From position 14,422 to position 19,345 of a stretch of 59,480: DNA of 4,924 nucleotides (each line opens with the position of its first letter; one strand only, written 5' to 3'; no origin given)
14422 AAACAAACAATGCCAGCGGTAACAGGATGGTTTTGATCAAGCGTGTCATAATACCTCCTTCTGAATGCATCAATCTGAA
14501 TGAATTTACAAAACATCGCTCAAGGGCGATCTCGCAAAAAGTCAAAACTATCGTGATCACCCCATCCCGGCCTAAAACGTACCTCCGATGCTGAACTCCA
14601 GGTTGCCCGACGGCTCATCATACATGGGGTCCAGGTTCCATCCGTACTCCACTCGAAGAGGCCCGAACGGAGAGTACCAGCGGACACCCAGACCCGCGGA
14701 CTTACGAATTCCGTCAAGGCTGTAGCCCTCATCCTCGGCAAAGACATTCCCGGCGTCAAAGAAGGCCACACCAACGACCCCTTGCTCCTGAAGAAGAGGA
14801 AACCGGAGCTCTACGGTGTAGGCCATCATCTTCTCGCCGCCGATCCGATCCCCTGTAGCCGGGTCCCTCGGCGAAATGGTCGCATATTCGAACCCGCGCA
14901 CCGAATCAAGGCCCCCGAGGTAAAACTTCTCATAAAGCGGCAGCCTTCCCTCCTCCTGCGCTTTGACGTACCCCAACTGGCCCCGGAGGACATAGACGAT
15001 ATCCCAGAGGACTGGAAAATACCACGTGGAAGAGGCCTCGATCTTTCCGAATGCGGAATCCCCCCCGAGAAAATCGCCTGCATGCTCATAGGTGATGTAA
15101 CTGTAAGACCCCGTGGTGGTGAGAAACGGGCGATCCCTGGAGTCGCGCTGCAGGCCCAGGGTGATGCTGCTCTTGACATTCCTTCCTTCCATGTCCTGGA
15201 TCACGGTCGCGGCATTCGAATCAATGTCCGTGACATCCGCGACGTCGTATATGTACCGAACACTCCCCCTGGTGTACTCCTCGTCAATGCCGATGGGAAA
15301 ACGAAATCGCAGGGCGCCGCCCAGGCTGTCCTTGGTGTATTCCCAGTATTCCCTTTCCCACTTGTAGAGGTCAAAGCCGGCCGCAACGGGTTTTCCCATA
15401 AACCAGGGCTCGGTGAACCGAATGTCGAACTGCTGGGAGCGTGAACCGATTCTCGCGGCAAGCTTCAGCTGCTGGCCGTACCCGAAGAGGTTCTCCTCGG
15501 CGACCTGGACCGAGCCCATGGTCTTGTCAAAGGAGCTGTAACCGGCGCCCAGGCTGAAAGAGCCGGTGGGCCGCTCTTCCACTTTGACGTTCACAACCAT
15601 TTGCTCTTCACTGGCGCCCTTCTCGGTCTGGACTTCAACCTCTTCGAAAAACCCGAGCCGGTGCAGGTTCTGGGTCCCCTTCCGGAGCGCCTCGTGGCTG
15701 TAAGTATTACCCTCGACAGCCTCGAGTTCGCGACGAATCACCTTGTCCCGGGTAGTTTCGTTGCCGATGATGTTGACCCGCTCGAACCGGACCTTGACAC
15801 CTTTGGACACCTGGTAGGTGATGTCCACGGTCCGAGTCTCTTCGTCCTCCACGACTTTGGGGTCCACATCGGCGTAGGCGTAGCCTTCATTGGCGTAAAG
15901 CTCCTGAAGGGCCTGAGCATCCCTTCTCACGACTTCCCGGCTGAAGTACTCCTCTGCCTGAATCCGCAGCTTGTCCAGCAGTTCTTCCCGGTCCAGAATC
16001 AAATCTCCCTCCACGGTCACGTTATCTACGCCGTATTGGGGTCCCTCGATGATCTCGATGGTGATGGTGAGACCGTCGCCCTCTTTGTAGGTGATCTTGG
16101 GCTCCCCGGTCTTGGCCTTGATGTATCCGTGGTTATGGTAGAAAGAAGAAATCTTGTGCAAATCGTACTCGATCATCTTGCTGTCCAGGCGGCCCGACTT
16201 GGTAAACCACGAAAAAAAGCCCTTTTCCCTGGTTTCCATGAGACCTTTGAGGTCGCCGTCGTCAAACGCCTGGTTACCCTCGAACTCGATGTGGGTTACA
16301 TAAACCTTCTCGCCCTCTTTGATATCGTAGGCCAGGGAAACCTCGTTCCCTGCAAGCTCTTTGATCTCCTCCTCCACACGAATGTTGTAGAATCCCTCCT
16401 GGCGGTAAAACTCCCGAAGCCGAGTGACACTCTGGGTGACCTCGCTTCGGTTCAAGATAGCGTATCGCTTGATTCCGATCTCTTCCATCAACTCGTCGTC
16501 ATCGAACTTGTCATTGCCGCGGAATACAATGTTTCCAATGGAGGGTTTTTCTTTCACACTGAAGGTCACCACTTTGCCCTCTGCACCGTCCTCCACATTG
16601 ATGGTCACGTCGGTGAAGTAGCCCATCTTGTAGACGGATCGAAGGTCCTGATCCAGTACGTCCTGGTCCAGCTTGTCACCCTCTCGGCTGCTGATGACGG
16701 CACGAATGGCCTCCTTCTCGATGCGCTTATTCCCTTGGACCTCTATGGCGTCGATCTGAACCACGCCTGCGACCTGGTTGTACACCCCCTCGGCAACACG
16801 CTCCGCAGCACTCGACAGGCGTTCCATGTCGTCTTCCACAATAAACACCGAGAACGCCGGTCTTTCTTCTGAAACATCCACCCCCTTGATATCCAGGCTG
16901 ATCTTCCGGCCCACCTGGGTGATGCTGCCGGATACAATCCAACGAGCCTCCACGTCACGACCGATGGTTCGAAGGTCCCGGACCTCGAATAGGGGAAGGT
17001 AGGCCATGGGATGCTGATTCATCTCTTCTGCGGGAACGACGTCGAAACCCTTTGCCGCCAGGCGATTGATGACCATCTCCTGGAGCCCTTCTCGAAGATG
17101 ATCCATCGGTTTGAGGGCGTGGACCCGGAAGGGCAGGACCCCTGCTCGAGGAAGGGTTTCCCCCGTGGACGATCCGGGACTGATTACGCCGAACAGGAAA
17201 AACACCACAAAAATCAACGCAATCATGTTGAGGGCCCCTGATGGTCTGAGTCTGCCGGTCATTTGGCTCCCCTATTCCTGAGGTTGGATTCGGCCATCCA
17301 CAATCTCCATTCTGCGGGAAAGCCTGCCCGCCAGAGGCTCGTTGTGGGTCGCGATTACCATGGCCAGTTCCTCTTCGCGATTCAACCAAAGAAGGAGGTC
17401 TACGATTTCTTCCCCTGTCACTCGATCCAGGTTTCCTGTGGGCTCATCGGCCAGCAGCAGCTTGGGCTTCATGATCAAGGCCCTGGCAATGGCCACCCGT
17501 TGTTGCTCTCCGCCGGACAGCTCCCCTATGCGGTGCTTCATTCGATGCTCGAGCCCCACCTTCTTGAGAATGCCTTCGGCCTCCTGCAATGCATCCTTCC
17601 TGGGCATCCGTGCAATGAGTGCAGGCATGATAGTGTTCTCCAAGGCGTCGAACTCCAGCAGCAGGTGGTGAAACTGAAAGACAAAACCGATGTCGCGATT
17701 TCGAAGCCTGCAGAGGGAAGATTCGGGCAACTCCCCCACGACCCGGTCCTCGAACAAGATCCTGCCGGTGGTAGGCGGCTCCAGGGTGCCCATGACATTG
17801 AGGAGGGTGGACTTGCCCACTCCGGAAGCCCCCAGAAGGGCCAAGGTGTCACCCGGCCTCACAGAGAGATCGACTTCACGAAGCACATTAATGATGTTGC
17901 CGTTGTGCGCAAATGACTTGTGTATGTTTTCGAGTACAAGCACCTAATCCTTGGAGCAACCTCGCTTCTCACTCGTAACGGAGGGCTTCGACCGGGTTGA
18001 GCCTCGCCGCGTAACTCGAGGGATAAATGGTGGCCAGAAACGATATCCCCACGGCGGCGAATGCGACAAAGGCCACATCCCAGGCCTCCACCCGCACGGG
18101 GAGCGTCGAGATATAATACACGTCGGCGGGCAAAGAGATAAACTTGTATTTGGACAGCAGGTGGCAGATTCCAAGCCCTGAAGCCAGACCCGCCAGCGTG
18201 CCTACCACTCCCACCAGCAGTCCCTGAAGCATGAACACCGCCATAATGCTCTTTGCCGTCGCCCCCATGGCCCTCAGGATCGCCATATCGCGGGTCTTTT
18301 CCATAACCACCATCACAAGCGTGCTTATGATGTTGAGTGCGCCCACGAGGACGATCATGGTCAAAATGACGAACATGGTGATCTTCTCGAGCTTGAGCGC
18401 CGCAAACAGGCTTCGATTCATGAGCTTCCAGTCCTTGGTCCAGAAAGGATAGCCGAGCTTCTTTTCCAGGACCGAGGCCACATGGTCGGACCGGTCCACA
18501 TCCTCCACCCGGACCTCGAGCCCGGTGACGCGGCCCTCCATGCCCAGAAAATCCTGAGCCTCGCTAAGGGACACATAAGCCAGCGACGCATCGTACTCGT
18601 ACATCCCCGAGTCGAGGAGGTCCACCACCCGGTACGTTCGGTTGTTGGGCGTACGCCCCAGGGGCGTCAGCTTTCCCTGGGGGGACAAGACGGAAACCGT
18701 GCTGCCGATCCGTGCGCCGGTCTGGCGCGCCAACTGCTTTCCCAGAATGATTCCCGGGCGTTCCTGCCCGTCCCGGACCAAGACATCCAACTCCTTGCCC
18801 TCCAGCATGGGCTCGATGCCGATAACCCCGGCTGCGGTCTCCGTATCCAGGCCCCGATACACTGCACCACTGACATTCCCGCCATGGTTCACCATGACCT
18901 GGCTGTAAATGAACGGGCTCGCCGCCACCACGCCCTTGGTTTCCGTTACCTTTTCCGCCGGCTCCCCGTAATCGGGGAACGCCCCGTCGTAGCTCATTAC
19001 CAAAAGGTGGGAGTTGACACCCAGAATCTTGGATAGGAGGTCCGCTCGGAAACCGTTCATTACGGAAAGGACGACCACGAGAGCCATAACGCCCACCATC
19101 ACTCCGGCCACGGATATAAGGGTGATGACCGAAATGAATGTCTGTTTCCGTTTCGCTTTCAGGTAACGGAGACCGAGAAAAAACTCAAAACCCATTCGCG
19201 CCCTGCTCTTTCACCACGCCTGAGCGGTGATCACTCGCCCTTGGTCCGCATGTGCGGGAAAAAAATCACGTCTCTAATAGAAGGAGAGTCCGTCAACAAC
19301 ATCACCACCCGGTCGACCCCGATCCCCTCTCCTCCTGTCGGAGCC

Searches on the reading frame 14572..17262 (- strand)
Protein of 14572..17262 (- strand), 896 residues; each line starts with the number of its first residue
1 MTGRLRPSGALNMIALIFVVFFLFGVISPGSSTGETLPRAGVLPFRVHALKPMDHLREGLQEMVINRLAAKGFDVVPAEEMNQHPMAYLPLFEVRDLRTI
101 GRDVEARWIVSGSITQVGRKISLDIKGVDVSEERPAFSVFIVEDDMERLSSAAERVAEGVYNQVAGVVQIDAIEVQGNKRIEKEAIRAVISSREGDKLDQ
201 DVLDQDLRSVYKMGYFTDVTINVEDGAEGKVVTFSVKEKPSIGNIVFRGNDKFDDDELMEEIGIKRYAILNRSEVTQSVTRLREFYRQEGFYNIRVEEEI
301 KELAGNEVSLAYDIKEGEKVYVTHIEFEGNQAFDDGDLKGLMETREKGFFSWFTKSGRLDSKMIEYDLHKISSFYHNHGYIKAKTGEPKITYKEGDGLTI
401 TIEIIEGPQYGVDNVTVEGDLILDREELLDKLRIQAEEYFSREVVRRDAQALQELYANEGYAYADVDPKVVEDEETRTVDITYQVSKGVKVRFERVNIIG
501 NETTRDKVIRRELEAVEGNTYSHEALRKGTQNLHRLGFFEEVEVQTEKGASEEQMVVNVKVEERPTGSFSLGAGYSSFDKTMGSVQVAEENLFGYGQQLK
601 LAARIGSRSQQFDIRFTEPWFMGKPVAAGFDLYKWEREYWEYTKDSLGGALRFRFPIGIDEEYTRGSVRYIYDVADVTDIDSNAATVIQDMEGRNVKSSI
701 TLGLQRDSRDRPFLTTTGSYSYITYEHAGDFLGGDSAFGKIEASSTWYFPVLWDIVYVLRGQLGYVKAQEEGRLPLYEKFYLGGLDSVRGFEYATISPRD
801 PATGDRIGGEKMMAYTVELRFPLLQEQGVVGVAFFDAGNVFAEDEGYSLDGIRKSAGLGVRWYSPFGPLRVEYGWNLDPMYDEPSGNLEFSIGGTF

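Call 61: search_protein_families(library=pfam, proteins=[window:14572-17262:-], max_evalue=0.00001)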
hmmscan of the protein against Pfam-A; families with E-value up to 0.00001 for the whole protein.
window:14572-17262:- (896 aa): 3 families
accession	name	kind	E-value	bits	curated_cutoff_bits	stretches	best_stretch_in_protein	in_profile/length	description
PF01103.29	Omp85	-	1.4e-74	251.9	24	1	591-896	1-325/325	Omp85 superfamily domain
PF07244.20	POTRA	-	1.5e-69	231.1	21.3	5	411-488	2-79/79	Surface antigen variable number repeat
PF08479.16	POTRA_2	-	1.1e-10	41.6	24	0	242-297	3-58/76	POTRA domain, ShlB-type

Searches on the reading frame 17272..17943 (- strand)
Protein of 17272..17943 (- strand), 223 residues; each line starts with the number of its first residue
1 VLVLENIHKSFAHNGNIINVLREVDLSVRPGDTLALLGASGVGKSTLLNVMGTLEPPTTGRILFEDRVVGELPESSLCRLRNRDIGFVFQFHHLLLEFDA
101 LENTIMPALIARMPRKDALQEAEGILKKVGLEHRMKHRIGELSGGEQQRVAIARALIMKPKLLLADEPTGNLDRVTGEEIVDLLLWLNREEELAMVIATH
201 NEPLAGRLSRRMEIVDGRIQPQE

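Call 61: search_protein_families(library=pfam, proteins=[window:17272-17943:-], max_evalue=0.00001)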
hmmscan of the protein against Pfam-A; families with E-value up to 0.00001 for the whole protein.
window:17272-17943:- (223 aa): 1 family
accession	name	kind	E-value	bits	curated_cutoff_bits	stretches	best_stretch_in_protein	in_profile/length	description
PF00005.33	ABC_tran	-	2.2e-34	119.4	25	1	21-169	1-136/137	ABC transporter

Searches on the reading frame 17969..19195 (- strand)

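Call 61: search_protein_families(library=pfam, proteins=[window:17969-19195:-], max_evalue=0.00001)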
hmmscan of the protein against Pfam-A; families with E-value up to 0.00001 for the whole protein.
window:17969-19195:- (408 aa): 2 families
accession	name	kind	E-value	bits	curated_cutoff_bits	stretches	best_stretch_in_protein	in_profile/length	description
PF02687.27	FtsX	-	1.1e-18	67.9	25.5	1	276-401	2-120/120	FtsX-like permease C-terminal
PF12704.14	MacB_PCD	-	2.6e-18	67.5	27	1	25-244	1-205/207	MacB-like periplasmic core domain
